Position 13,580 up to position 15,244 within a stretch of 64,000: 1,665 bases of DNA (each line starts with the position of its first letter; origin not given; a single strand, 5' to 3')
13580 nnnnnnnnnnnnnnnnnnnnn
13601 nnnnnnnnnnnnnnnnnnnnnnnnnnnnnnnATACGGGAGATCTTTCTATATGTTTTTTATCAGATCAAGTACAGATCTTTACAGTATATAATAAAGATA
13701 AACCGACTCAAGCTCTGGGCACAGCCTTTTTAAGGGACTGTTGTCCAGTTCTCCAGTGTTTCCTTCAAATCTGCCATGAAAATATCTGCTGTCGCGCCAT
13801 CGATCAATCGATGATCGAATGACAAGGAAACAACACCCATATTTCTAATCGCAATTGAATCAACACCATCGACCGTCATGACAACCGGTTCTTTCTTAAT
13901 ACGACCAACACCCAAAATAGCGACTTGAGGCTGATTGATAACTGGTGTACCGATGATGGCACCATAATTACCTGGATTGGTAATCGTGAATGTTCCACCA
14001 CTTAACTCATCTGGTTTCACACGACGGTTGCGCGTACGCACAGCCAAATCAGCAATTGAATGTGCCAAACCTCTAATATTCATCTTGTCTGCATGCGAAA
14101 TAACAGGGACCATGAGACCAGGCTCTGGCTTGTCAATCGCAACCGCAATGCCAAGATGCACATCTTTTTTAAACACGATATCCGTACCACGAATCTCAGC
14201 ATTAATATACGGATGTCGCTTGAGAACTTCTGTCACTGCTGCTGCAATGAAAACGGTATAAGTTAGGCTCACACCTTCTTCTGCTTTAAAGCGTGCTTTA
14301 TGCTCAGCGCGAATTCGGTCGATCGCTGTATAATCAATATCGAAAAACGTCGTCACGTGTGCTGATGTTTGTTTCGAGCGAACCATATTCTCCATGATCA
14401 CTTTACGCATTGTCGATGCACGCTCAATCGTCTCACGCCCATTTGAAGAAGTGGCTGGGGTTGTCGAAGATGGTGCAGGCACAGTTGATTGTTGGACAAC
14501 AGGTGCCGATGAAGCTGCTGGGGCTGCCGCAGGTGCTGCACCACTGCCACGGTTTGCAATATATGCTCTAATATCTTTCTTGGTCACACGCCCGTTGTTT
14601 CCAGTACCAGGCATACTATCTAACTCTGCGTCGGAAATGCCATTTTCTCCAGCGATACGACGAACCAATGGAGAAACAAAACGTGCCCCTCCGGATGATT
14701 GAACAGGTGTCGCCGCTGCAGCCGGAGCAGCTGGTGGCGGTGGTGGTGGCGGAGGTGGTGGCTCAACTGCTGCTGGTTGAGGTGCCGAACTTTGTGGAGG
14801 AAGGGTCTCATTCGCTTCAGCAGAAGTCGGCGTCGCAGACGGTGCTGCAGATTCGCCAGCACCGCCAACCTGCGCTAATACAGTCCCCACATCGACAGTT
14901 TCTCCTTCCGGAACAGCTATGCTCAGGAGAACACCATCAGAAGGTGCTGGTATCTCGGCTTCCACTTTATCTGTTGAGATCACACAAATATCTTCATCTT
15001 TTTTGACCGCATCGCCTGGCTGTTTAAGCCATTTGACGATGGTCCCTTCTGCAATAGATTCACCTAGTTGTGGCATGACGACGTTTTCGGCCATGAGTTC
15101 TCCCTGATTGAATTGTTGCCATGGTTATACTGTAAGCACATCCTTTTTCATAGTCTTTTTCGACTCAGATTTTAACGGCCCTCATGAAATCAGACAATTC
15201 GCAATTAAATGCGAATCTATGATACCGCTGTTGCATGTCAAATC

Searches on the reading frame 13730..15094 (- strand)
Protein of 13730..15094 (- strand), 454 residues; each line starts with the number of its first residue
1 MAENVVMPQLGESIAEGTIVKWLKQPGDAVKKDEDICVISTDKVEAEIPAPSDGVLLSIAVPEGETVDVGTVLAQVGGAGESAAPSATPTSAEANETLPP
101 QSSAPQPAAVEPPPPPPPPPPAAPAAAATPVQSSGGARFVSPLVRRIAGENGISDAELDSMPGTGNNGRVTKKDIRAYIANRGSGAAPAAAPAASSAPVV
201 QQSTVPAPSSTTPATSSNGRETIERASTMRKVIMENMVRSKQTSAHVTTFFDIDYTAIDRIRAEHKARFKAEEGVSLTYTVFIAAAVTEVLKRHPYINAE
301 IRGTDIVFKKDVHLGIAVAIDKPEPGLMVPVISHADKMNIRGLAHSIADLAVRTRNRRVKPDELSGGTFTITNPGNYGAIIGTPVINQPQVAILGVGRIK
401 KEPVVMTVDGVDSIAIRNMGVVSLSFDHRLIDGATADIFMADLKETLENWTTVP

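Call 34: search_protein_families(library=ncbifam, proteins=[window:13730-15094:-])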
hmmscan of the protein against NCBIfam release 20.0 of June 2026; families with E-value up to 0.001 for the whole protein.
window:13730-15094:- (454 aa): 23 families
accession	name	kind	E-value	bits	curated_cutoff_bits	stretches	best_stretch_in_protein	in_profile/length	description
TIGR02927.1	SucB_Actino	equivalog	4.6e-123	412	423.45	1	2-449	126-570/579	2-oxoglutarate dehydrogenase, E2 component, dihydrolipoamide succinyltransferase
NF004309.0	PRK05704.1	equivalog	1.6e-102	343.9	449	1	2-450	2-401/408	2-oxoglutarate dehydrogenase complex dihydrolipoyllysine-residue succinyltransferase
NF008814.0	PRK11854.1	equivalog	5.7e-102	342.2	722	1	2-450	207-632/637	pyruvate dehydrogenase complex dihydrolipoyllysine-residue acetyltransferase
TIGR01347.1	sucB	equivalog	5.8e-95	318.9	378.65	1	4-451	2-398/404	dihydrolipoyllysine-residue succinyltransferase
TIGR01348.1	PDHac_trf_long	equivalog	1.4e-75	255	552.1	1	4-452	157-584/587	dihydrolipoyllysine-residue acetyltransferase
TIGR01349.1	PDHac_trf_mito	equivalog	3.5e-72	243.9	445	1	5-450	2-432/437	pyruvate dehydrogenase complex dihydrolipoamide acetyltransferase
NF008815.0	PRK11857.1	equivalog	4e-56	190.7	378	1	139-449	5-301/308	dihydrolipoamide acetyltransferase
NF011416.0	PRK14843.1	equivalog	1.1e-48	165.9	429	1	140-450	51-342/347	dihydrolipoamide acetyltransferase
NF008907.0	PRK12270.1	equivalog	1.4e-27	95.9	878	1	138-448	96-362/1241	multifunctional oxoglutarate decarboxylase/oxoglutarate dehydrogenase thiamine pyrophosphate-binding subunit/dihydrolipoyllysine-residue suc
NF011457.0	PRK14875.1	equivalog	8.7e-22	77.6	307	1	2-180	3-127/372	acetoin dehydrogenase dihydrolipoyllysine-residue acetyltransferase subunit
NF008854.0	PRK11892.1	equivalog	3.2e-15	55.8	454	1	1-106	1-107/464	pyruvate dehydrogenase complex E1 component subunit beta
NF004173.0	PRK05641.1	equivalog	7.2e-10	39.6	199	1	16-77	92-153/153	putative acetyl-CoA carboxylase biotin carboxyl carrier protein subunit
NF006761.0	PRK09282.1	domain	1.1e-07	30.7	402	1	15-76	528-589/591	pyruvate carboxylase subunit B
NF047903.1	MmDecMmdC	equivalog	1.1e-06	29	200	1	19-73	74-128/132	methylmalonyl-CoA decarboxylase subunit gamma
NF006079.0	PRK08225.1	equivalog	1.5e-06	28.1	95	1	17-76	10-69/70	acetyl-CoA carboxylase biotin carboxyl carrier protein subunit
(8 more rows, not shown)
